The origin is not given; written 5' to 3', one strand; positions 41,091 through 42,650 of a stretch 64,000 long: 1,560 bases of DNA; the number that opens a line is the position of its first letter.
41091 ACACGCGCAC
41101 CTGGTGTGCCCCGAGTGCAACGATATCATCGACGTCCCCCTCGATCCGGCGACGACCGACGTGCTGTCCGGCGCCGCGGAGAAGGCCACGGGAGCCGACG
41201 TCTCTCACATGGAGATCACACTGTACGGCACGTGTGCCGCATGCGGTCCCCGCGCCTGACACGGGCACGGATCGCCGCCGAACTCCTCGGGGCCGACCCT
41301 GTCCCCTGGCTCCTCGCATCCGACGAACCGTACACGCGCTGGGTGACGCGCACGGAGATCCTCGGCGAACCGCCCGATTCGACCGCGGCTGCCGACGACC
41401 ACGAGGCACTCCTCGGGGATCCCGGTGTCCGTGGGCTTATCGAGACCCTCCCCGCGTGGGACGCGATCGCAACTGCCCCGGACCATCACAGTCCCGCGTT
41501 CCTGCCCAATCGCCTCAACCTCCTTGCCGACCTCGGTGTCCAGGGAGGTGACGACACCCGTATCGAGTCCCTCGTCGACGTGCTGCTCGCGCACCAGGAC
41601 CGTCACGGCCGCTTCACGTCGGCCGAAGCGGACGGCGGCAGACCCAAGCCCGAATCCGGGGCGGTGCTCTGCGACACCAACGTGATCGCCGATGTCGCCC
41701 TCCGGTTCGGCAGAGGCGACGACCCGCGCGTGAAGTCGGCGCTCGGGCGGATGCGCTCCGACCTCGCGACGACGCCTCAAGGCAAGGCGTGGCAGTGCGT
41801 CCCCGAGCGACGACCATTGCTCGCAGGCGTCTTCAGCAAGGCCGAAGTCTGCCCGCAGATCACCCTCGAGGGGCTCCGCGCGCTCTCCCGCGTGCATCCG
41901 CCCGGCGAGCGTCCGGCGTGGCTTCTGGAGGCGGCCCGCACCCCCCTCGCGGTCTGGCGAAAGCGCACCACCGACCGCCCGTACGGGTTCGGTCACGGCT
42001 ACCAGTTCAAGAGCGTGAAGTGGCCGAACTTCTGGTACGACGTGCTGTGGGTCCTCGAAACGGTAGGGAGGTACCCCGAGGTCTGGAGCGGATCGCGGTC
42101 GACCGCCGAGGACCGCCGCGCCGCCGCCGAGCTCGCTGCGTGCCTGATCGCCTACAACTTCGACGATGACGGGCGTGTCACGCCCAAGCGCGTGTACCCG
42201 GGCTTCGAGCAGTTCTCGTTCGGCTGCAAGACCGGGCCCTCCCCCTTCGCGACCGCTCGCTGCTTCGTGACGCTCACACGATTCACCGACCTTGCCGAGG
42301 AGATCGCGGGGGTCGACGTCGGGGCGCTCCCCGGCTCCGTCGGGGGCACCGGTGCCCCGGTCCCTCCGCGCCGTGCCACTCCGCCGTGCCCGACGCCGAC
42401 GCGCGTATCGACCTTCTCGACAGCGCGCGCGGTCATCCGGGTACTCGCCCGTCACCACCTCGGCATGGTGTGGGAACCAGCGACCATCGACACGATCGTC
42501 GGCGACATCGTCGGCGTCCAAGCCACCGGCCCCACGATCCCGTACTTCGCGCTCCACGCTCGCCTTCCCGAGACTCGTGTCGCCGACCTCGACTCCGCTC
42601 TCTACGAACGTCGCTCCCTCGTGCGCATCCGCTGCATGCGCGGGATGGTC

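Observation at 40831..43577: Fur gene overlapping a 779-aa fusion of an unknown alpha-repeat domain with an AlkZ/YcaQ-like winged-helix domain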

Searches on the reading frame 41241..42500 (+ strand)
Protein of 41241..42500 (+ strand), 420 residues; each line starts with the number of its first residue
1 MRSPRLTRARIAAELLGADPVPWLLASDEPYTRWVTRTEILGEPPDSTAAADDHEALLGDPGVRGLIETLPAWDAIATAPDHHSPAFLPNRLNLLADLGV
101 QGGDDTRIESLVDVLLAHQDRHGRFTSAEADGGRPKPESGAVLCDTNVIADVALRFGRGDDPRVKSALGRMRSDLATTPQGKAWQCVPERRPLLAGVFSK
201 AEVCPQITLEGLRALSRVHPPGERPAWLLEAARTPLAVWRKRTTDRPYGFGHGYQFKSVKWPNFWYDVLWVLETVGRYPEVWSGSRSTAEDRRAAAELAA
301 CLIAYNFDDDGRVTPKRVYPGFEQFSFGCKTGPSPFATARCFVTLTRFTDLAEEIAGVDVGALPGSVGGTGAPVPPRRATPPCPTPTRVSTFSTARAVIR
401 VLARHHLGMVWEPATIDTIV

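Call 5: find_homologous_proteins(query=window:41241-42500:+, max_evalue=0.001)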
Query window:41241-42500:+ (420 aa): 169 proteins with E <= 0.001 among 8000 candidates; the best 120 are listed.
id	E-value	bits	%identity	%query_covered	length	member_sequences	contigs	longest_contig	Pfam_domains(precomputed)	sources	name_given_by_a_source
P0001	2.8e-144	499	59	93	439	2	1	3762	-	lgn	-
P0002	2.9e-142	493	62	86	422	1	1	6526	-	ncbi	ncbi:MAG: hypothetical protein CVT69_01765, partial [Actinobacteria bacterium HGW-Actinobacteria-9]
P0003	2.2e-138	480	58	87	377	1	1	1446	-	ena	-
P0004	3.5e-137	476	55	90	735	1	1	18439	PF06224.19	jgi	jgi:hypothetical protein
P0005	6.5e-136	472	56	95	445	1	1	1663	-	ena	-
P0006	5.2e-131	455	56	87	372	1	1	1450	-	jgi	-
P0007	1.3e-127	444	51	100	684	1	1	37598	PF06224.19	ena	-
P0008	4.8e-121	423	54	86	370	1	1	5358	-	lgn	-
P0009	9.2e-121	422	54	86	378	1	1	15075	-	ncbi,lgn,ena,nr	ncbi:MAG: hypothetical protein M0Z94_18670 [Dehalococcoidales bacterium]|nr:hypothetical protein [De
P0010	3.1e-120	420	54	87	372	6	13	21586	-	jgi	jgi:hypothetical protein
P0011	6.5e-120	419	55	86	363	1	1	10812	-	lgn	-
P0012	2.2e-118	414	54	86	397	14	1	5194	-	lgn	-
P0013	1.7e-117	411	52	85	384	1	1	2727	-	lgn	-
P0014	5.5e-117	409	52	87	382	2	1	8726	-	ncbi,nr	ncbi:MAG: hypothetical protein N2318_09010 [Meiothermus sp.]|nr:hypothetical protein [Meiothermus sp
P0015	3.5e-116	407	54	86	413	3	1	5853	-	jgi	jgi:hypothetical protein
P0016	1.0e-115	405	54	86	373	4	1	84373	-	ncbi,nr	ncbi:MAG: hypothetical protein NT169_07610 [Chloroflexi bacterium]|nr:hypothetical protein [Chlorofl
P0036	1.4e-108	382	52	86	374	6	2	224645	-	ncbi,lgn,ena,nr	ncbi:hypothetical protein BMS3Bbin01_00840 [bacterium BMS3Bbin01]|nr:hypothetical protein BMS3Bbin01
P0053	1.6e-105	371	54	77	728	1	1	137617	PF06224.19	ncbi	-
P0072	3.2e-102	361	49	87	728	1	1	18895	PF06224.19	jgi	jgi:hypothetical protein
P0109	3.0e-98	347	50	86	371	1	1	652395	-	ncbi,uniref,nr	ncbi:hypothetical protein OEB99_02230 [Actinotalea sp. M2MS4P-6]|uniref:hypothetical protein n=1 Tax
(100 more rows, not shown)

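Call 10: find_encoding_contigs(protein=P0109, flank=8000, max_places=2)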
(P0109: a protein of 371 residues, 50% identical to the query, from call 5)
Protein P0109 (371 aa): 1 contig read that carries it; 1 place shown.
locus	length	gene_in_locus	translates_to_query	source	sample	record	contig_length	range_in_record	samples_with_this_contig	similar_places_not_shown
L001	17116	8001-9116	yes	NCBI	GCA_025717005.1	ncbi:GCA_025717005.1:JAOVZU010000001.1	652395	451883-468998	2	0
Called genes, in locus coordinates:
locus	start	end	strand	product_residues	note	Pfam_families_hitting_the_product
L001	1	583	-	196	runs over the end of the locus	-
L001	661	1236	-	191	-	PF01738:DLH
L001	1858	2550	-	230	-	PF02826:2-Hacid_dh_C (weak), PF03807:F420_oxidored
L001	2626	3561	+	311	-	PF00581:Rhodanese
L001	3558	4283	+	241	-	PF04191:PEMT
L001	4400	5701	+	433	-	PF10011:DUF2254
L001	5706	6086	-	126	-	PF02810:SEC-C (weak), PF17775:YchJ_M-like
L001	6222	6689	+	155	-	-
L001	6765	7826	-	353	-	PF00248:Aldo_ket_red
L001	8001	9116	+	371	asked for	-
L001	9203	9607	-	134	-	PF09579:Spore_YtfJ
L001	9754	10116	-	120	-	PF02635:DsrE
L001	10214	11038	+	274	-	PF00248:Aldo_ket_red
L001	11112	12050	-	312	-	PF00561:Abhydrolase_1 (faint), PF12146:Hydrolase_4 (faint)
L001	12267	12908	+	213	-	PF17032:Zn_ribbon_15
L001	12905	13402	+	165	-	-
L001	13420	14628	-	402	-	PF00155:Aminotran_1_2 (weak), PF00266:Aminotran_5, PF01053:Cys_Met_Meta_PP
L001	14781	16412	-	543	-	-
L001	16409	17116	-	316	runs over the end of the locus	PF00005:ABC_tran, PF13304:AAA_21 (weak), PF13732:DrrA1-3_C (faint)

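Call 11: find_encoding_contigs(protein=P0004, flank=8000, max_places=2)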
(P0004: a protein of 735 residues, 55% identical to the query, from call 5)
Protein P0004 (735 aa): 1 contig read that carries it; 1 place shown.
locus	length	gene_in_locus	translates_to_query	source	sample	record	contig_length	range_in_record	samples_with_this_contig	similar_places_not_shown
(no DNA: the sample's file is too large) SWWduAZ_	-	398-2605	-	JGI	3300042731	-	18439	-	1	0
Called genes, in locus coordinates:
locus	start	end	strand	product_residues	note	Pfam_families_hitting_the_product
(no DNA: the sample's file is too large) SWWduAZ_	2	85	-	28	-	?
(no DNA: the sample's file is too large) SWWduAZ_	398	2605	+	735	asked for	PF06224:AlkZ-like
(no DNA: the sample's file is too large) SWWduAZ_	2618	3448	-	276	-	PF03724:META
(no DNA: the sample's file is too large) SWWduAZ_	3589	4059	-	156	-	PF00702:Hydrolase (weak)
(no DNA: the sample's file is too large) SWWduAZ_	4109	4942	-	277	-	PF00892:EamA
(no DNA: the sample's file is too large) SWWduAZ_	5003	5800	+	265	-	PF00376:MerR, PF13411:MerR_1, PF09278:MerR-DNA-bind (weak), PF07739:TipAS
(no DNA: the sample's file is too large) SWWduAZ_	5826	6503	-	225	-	PF01209:Ubie_methyltran, PF00891:Methyltransf_2, PF05175:MTS, PF13489:Methyltransf_23, PF13847:Methyltransf_31, PF08241:Methyltransf_11, PF08242:Methyltransf_12, PF13649:Methyltransf_25, +2 more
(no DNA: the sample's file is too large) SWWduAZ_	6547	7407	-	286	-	PF00892:EamA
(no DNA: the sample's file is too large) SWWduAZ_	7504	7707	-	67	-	PF00313:CSD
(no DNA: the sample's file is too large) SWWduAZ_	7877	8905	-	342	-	-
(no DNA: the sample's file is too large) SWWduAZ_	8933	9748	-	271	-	PF03793:PASTA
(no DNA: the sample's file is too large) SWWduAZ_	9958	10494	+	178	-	-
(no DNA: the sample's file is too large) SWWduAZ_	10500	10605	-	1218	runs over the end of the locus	PF00873:ACR_tran, PF03176:MMPL, PF02355:SecD_SecF_C (weak)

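Call 12: find_encoding_contigs(protein=P0007, flank=6000, max_places=2)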
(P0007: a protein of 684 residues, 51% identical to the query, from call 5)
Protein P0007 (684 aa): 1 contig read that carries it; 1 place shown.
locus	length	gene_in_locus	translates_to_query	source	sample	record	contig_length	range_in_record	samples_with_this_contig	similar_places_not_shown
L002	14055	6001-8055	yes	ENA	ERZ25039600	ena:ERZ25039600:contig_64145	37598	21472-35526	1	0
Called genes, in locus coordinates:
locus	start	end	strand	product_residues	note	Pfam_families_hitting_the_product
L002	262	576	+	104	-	-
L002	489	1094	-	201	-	PF19851:DUF6326 (weak)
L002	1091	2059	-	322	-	PF08240:ADH_N, PF00107:ADH_zinc_N, PF13602:ADH_zinc_N_2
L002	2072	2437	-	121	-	PF13602:ADH_zinc_N_2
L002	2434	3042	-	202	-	PF08240:ADH_N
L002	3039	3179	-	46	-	-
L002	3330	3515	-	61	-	-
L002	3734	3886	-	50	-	-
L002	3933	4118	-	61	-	-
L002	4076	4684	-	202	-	PF03741:TerC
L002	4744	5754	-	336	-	PF03734:YkuD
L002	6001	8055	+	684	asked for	PF06224:AlkZ-like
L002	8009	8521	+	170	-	PF06224:AlkZ-like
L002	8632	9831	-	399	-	PF00474:SSF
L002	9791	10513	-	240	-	PF00474:SSF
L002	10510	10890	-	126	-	PF04341:DUF485 (weak)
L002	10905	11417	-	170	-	PF00582:Usp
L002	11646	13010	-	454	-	PF13492:GAF_3, PF06580:His_kinase, PF02518:HATPase_c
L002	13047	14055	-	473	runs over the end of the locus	-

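Call 13: find_encoding_contigs(protein=P0053, flank=6000, max_places=2)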
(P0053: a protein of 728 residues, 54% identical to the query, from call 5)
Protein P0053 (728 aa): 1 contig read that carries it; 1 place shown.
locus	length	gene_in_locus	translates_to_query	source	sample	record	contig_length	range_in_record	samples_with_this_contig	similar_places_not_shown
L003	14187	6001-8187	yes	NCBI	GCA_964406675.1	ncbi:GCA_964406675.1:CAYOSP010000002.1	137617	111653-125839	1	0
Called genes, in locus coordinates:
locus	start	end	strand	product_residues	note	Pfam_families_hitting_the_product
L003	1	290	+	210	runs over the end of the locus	PF00561:Abhydrolase_1 (faint), PF01738:DLH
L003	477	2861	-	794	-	PF05048:NosD (faint), PF13229:Beta_helix, PF04122:CW_binding_2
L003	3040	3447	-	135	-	-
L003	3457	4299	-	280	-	PF00924:MS_channel_2nd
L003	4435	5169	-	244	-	PF23023:Anti-Pycsar_Apyc1, PF00753:Lactamase_B, PF13483:Lactamase_B_3 (weak), PF12706:Lactamase_B_2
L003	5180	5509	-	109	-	-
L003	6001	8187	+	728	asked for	PF06224:AlkZ-like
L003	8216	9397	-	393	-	PF00155:Aminotran_1_2, PF01212:Beta_elim_lyase (weak)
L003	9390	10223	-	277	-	PF00106:adh_short, PF08659:KR, PF13561:adh_short_C2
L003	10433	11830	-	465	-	-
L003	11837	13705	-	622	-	-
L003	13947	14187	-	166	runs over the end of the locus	-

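Call 14: find_encoding_contigs(protein=P0072, flank=6000, max_places=2)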
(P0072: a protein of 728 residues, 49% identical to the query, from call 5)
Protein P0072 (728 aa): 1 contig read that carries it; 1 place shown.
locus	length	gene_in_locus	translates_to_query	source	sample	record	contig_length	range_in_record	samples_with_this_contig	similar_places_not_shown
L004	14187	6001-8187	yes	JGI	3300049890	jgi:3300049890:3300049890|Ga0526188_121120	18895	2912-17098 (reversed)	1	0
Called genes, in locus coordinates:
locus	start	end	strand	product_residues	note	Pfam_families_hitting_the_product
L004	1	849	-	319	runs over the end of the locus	PF00586:AIRS, PF02769:AIRS_C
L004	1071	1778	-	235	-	PF08532:Glyco_hydro_42M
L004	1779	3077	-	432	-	-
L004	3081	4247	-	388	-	PF07719:TPR_2 (faint), PF12895:ANAPC3 (faint), PF13428:TPR_14 (faint), PF00515:TPR_1 (faint), PF14559:TPR_19 (faint), PF23914:TPR_CcmH_CycH (faint), PF13414:TPR_11 (weak), PF13432:TPR_16 (weak), +3 more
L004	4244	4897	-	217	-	PF02310:B12-binding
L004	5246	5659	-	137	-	-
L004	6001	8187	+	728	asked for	PF06224:AlkZ-like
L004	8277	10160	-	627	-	PF00474:SSF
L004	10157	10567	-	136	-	PF04341:DUF485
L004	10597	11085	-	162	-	PF00582:Usp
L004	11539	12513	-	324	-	PF02541:Ppx-GppA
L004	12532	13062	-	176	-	PF04417:DUF501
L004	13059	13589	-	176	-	PF04977:DivIC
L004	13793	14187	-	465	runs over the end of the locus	PF00224:PK, PF02887:PK_C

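Call 19: predict_structure(alignment_id=A1)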
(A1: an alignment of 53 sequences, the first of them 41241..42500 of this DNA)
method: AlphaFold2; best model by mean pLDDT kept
length: 420 residues; sequences in the alignment: 53
mean_pLDDT: 88.7   pTM: 0.87
mean pLDDT of the five models: 88.7, 87.8, 86.8, 86.3, 86.0
residues with pLDDT >= 90: 302; 70-90: 51; 50-70: 58; < 50: 9
segments of 3 or more residues with pLDDT < 50: 193-196, 387-390
pLDDT, mean of each block of 10 residues (from residue 1): 86 94 98 98 97 98 97 87 93 98 98 97 90 79 94 98 98 95 84 53 92 98 96 96 75 84 95 98 96 98 95 95 95 97 98 97 79 69 54 62 63 59
secondary structure, 60 per line:
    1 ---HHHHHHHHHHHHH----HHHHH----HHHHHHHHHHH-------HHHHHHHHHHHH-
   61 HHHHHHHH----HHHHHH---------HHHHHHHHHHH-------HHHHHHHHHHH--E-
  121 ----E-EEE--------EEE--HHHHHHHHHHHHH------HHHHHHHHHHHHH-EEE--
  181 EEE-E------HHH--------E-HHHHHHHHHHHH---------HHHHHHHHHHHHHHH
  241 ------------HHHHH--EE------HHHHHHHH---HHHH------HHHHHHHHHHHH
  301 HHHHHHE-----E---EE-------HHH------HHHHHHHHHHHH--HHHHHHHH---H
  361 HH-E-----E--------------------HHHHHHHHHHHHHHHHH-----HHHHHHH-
elements in order: H4-16 H21-25 H30-40 H48-59 H61-68 H73-78 H88-98 H106-116 E127-129 E138-140 H143-155 H162-174 E176-178 E181-183 H205-216 H226-240 H253-257 H268-275 H279-282 H289-306 H335-346 H349-356 H391-407 H413-419
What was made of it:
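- They lie at or just before helix starts 88, 143, 205, 268 and 335 (call 19).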

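Call 22: fold_search(model_id=the predicted structure, library=pdb)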
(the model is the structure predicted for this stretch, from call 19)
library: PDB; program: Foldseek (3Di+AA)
matches with E <= 10: 744; with E <= 0.001: 0
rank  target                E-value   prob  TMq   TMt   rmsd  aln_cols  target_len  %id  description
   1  2sqc_A                2.8e-03  1.00  0.40  0.29   8.0       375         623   13  SQUALENE-HOPENE CYCLASE FROM ALICYCLOBACILLUS ACIDOCALDARIUS (released 1999-04-27)
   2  1sqc                  4.2e-03  1.00  0.35  0.26  16.5       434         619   11  SQUALENE-HOPENE-CYCLASE FROM ALICYCLOBACILLUS ACIDOCALDARIUS (released 1997-12-17)
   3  6sbc                  5.1e-03  0.96  0.28  0.32  14.8       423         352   12  Structure of type II terpene cyclase MstE from Scytonema in complex with farnesyl dihydroxybenzoate (released 2020-07-15)
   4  6sbg                  6.2e-03  0.90  0.26  0.29  15.3       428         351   13  Structure of type II terpene cyclase MstE_R337A from Scytonema in complex with geranylgeranyl dihydroxybenzoate (substra (released 2020-07-15)
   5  8paj_A                7.2e-03  1.00  0.37  0.44  11.2       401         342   15  Crystal Structure of a Squalene-Hopene cyclase from Archangium gephyra (released 2024-06-26)
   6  8zg0                  7.5e-03  0.97  0.30  0.27  18.3       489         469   13  Drimenyl diphosphate synthase SsDMS_F248A&D303E from Streptomyces showdoensis (Apo) (released 2025-05-21)
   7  6sbe                  7.5e-03  0.87  0.26  0.29  15.5       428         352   11  Structure of type II terpene cyclase MstE_D109N from Scytonema in complex with geranylgeranyl dihydroxybenzoate (substra (released 2020-07-15)
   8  8paj_B                8.3e-03  1.00  0.38  0.45  10.5       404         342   14  Crystal Structure of a Squalene-Hopene cyclase from Archangium gephyra (released 2024-06-26)
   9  6sbd                  8.3e-03  0.90  0.27  0.30  14.8       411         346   12  Structure of type II terpene cyclase MstE_D109A from Scytonema in complex with merosterolic acid A (product) (released 2020-07-15)
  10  8zgw                  1.1e-02  1.00  0.36  0.32   9.9       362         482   13  Drimenyl diphosphate synthase SsDMS_F248Y&D303E from Streptomyces showdoensis in complex with farnesyl diphosphate (FPP) (released 2025-05-21)
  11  4ce7_B                1.1e-02  0.84  0.24  0.27  11.8       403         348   12  Crystal structure of a novel unsaturated beta-glucuronyl hydrolase enzyme, belonging to family GH105, involved in ulva (released 2014-01-22)
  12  8zg1                  1.2e-02  1.00  0.37  0.34   9.0       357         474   13  Drimenyl diphosphate synthase SsDMS_F248Y&D303E from Streptomyces showdoensis (Apo) (released 2025-05-21)
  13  3sqc_A                1.2e-02  0.99  0.36  0.26  16.6       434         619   12  SQUALENE-HOPENE CYCLASE (released 1999-05-18)
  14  9lfq_F                1.3e-02  1.00  0.39  0.47   9.0       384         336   12  Complex crystal structure of transaldolase AprG with GlcNAc from Streptoalloteichus tenebrarius (released 2025-09-24)
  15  7o7p_C                1.5e-02  0.98  0.29  0.12   9.6       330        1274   11  (h-alpha2M)4 activated state (released 2022-04-13)
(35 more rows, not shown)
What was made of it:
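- On Class II terpene cyclase / squalene-hopene cyclase: All top Foldseek hits are toroids and SHC ranks first, but TM is about 0.4 and E 2.8e-3 (call 22).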

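Call 24: find_related_loci(query=A1, collection=genome_contigs, flank=6000)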
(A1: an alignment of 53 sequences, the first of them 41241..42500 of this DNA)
Query A1 (420 aa) in genome_contigs; peptide patterns used: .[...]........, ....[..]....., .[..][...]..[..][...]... (x = any residue, [..] = any of these).
336 stretches matched a pattern; 206 encode a relative of the query (tblastn E <= 1e-3); the best 80 are kept; 80 distinct loci.
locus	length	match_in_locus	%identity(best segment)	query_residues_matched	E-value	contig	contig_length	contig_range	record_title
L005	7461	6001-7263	83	1-420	0e+0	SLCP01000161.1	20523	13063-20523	MAG: Coriobacteriia bacterium isolate CSSed162cmB_508 CSSed16-2cmB-5701, whole genome shotgun sequence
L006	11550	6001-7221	64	14-420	3e-169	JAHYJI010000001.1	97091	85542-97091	MAG: Coriobacteriia bacterium isolate KA18 NODE_108_length_97091_cov_14.261324, whole genome shotgun sequence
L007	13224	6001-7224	63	14-420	6e-169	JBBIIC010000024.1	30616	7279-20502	MAG: Actinomycetota bacterium isolate BR2S70218_bin_129 NODE_1174_length_30616_cov_13.255587, whole genome shotgun seque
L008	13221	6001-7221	64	14-420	5e-167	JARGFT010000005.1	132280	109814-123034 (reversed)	MAG: Anaerosomatales bacterium isolate C14-13 NODE_5_length_132280_cov_6.861879, whole genome shotgun sequence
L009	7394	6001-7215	61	14-420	2e-164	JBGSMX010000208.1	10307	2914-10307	MAG: Coriobacteriia bacterium isolate JTS-AC241 k141_938197, whole genome shotgun sequence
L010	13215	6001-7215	61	13-420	5e-160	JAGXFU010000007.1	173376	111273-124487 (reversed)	MAG: Actinomycetes bacterium isolate LH_M22 k141_231389, whole genome shotgun sequence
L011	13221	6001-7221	64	14-420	3e-156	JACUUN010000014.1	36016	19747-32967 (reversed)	MAG: Coriobacteriia bacterium isolate Kmv32 NODE_501_length_36016_cov_8.217291, whole genome shotgun sequence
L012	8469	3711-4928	60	14-420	1e-155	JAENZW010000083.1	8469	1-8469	MAG: Actinomycetota bacterium isolate BM5_bin.17 BM5_bin17_NODE_1438_length_8469_cov_8.058236, whole genome shotgun sequ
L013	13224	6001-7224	59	15-418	3e-153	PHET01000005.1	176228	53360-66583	MAG: Actinobacteria bacterium HGW-Actinobacteria-7 Ig3397_v2_scaffold_159, whole genome shotgun sequence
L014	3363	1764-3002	58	16-420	2e-158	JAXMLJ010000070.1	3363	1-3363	MAG: Coriobacteriia bacterium isolate L4_metabat.bin.19_sub k141_108284, whole genome shotgun sequence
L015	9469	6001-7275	56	3-420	2e-151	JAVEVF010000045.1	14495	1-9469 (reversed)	MAG: Coriobacteriia bacterium isolate BF4_114 NODE_13012_length_14495_cov_4.122146_Biofilm4, whole genome shotgun sequen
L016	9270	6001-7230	59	19-420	9e-150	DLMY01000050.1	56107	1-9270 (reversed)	MAG TPA_asm: Actinobacteria bacterium UBA7524 UBA7524_contig_4143, whole genome shotgun sequence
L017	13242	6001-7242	58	6-420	1e-147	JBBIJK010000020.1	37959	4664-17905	MAG: Actinomycetota bacterium isolate BR2F70218_bin_160 NODE_501_length_37959_cov_13.009234, whole genome shotgun sequen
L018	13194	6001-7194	57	23-419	7e-147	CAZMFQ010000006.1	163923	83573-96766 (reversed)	MAG TPA_asm: uncultured Eubacteriales bacterium isolate binchicken_co269_74 genome assembly, contig: NODE_87_length_1639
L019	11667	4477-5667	56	23-419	2e-141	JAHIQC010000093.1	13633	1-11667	MAG: Actinomycetota bacterium isolate KR13_S3.mb.94 KR13_S3.mb.94_k141_163547, whole genome shotgun sequence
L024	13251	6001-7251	54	12-419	1e-134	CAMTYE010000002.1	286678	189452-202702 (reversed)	MAG: uncultured actinobacterium isolate G04_MAG_00041 genome assembly, contig: G04_MAG_00041_000000000005, whole genome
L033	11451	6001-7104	53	15-383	6e-114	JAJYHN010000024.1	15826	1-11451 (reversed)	MAG: Actinomycetes bacterium isolate DBS1-3.bin66 NODE_6945_length_15826_cov_2.05198, whole genome shotgun sequence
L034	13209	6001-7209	62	14-420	8e-160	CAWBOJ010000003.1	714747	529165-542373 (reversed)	MAG: uncultured Actinomycetota bacterium isolate MFD04716.bin.2.67 genome assembly, contig: contig_28718, whole genome s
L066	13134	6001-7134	50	19-391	4e-103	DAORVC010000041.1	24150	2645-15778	MAG TPA_asm: Actinotalea sp. isolate AMR_MDS_5249 NODE_1663_length_24150_cov_7.332766, whole genome shotgun sequence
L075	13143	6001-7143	52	3-382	2e-101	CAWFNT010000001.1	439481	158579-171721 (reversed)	MAG: uncultured Actinomycetes bacterium isolate MFD05942.bin.3.284 genome assembly, contig: contig_1974, whole genome sh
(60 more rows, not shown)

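Call 39: search_solved_structures(query=A1, max_evalue=10, show_alignments=2)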
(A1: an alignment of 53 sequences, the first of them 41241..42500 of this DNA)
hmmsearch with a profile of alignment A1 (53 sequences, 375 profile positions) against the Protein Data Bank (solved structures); distinct sequences matched with E-value up to 10: 1.
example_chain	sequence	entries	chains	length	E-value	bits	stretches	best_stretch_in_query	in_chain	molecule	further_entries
6sxn_D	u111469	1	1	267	0.51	12.4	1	263-299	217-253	Geranylgeranyl pyrophosphate synthase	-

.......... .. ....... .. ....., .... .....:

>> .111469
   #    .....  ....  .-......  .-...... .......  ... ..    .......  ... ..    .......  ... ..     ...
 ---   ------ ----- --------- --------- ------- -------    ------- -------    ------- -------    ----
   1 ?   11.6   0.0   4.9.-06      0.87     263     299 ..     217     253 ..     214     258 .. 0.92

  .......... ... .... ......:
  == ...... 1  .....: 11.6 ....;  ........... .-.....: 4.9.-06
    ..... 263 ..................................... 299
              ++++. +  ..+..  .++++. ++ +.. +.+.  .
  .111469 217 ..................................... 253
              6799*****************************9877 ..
